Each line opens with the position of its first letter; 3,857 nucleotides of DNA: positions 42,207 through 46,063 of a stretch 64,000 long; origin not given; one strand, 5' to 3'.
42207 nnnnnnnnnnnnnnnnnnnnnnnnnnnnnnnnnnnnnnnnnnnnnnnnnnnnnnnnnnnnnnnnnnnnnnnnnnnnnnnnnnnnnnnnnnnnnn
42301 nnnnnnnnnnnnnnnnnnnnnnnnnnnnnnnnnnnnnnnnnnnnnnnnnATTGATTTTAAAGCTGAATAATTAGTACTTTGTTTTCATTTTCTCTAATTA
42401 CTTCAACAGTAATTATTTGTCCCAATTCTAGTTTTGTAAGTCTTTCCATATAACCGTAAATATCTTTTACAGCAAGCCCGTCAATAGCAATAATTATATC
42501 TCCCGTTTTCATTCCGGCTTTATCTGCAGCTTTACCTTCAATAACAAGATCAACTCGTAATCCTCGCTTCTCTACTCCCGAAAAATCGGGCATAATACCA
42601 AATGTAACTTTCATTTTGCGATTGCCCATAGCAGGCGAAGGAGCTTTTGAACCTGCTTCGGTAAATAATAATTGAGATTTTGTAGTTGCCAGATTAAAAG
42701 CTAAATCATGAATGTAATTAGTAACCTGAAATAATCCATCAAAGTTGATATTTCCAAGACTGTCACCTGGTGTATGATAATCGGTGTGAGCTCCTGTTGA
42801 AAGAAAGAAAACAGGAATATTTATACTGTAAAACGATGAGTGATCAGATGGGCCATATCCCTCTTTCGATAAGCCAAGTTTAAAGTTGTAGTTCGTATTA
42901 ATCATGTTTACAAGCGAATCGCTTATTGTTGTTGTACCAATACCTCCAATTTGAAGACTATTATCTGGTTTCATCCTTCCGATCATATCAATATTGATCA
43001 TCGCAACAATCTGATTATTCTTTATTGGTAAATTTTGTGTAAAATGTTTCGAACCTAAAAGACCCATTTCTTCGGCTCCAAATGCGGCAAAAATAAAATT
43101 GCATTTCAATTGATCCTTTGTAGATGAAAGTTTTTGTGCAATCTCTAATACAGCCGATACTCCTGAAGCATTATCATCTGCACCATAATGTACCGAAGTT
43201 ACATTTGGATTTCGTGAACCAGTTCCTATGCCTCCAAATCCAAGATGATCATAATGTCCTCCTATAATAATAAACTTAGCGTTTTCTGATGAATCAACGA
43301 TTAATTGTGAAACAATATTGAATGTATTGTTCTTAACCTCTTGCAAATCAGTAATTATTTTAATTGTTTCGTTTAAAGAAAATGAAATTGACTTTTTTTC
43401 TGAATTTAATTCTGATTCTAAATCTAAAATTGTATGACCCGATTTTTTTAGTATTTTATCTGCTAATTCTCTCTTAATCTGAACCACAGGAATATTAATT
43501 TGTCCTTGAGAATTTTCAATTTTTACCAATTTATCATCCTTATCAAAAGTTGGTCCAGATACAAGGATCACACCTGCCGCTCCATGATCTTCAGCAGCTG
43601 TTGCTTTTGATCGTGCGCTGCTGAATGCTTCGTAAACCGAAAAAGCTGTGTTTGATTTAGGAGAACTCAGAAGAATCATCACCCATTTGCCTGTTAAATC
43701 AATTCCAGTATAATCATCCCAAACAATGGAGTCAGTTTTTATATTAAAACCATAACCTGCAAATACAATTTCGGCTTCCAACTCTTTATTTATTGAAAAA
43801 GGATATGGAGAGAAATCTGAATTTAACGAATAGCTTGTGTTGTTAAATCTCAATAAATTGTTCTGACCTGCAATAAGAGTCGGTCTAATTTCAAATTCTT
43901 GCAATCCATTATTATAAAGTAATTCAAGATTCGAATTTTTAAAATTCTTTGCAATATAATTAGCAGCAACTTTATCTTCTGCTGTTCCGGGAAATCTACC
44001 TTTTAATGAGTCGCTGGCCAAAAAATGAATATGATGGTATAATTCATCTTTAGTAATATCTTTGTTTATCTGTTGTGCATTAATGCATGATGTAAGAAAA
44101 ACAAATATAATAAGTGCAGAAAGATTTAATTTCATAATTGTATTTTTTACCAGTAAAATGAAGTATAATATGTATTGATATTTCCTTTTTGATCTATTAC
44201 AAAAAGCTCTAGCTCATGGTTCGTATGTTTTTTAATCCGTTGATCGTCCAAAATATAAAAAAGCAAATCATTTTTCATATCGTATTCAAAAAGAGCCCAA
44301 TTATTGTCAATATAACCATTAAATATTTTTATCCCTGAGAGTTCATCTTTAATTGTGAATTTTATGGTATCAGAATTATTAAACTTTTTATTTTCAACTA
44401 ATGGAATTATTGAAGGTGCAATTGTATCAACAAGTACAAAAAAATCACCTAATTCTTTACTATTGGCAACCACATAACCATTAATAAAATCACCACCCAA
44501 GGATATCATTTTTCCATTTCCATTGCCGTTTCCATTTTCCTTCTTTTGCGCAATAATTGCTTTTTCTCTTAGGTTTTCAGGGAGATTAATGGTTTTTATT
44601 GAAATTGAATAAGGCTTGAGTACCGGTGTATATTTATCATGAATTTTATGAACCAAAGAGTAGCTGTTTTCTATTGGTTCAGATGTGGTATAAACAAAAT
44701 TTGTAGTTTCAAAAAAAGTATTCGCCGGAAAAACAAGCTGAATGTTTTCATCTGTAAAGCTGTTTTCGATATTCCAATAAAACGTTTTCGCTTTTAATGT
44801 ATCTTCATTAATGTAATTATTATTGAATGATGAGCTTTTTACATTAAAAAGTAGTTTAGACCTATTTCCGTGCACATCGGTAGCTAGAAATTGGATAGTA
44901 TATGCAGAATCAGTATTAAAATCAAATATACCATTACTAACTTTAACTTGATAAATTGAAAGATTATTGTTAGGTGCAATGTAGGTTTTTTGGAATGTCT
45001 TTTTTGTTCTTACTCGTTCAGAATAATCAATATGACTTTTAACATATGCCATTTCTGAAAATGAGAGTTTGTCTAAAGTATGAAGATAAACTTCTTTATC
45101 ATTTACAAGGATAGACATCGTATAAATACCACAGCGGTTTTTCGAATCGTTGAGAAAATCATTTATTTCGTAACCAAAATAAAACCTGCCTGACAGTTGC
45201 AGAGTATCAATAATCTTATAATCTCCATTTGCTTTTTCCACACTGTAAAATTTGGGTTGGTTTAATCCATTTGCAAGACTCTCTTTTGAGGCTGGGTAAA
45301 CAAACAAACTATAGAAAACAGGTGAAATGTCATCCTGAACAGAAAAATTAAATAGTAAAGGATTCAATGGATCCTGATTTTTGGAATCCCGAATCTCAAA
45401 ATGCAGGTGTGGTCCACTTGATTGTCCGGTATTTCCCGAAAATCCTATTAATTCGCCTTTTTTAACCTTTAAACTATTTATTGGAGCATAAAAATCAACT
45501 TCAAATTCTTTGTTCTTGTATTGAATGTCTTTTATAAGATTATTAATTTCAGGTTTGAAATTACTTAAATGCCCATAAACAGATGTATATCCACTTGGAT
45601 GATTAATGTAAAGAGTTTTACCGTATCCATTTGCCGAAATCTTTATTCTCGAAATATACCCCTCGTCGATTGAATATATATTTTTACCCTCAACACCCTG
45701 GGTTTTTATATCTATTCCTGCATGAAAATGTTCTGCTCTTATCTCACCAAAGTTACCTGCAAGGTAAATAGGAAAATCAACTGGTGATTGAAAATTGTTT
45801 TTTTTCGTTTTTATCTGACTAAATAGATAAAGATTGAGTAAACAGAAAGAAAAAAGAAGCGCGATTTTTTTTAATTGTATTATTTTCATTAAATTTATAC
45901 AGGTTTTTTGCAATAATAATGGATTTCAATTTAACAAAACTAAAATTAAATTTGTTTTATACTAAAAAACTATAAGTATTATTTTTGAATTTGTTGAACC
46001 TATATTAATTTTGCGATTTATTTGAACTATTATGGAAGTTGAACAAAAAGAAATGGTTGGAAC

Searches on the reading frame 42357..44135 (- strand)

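Call 9: search_protein_families(library=pfam, proteins=[window:42357-44135:-], max_evalue=0.001)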
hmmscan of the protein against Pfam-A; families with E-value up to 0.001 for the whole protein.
window:42357-44135:- (592 aa): 7 families
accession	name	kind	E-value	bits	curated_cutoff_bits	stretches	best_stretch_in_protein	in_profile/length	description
PF04389.22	Peptidase_M28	-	1.5e-38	132.9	21.3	1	282-476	10-190/193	Peptidase family M28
PF13180.12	PDZ_2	-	2.7e-09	37.6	27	1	523-590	11-78/80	PDZ domain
PF02225.27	PA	-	1.7e-07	31.7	23.9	1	141-228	17-95/95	PA domain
PF17820.7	PDZ_6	-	7.5e-06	26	27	1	528-559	2-33/54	PDZ domain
PF01546.33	Peptidase_M20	-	1.6e-05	25.4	24.6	1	318-381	32-94/206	Peptidase family M20/M25/M40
PF05450.20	Nicastrin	-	3.8e-05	23.8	25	1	315-402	18-101/218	Nicastrin large lobe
PF00595.29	PDZ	-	0.00022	22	23.2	1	523-558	24-59/81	PDZ domain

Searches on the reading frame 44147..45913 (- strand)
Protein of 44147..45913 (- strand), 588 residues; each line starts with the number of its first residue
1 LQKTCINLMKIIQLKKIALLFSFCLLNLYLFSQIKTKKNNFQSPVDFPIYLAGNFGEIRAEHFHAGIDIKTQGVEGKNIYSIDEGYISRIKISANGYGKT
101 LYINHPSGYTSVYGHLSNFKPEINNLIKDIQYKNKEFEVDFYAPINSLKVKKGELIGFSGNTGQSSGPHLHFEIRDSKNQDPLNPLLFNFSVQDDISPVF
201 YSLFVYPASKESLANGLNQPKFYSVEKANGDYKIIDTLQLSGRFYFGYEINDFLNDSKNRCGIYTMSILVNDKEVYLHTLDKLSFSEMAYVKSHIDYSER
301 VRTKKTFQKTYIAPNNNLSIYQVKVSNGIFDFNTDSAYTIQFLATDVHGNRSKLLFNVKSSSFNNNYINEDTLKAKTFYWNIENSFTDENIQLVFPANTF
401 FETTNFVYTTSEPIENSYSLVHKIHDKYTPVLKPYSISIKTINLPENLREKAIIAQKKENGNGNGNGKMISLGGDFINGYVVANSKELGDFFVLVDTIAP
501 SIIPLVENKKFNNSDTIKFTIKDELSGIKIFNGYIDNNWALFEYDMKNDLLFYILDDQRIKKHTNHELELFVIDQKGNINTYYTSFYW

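Call 9: search_protein_families(library=pfam, proteins=[window:44147-45913:-], max_evalue=0.001)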
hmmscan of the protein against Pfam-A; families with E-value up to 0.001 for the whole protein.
window:44147-45913:- (588 aa): 1 family
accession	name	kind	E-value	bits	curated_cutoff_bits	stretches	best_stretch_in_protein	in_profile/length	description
PF01551.29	Peptidase_M23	-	1.2e-20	73.9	28.7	2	149-185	62-96/96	Peptidase family M23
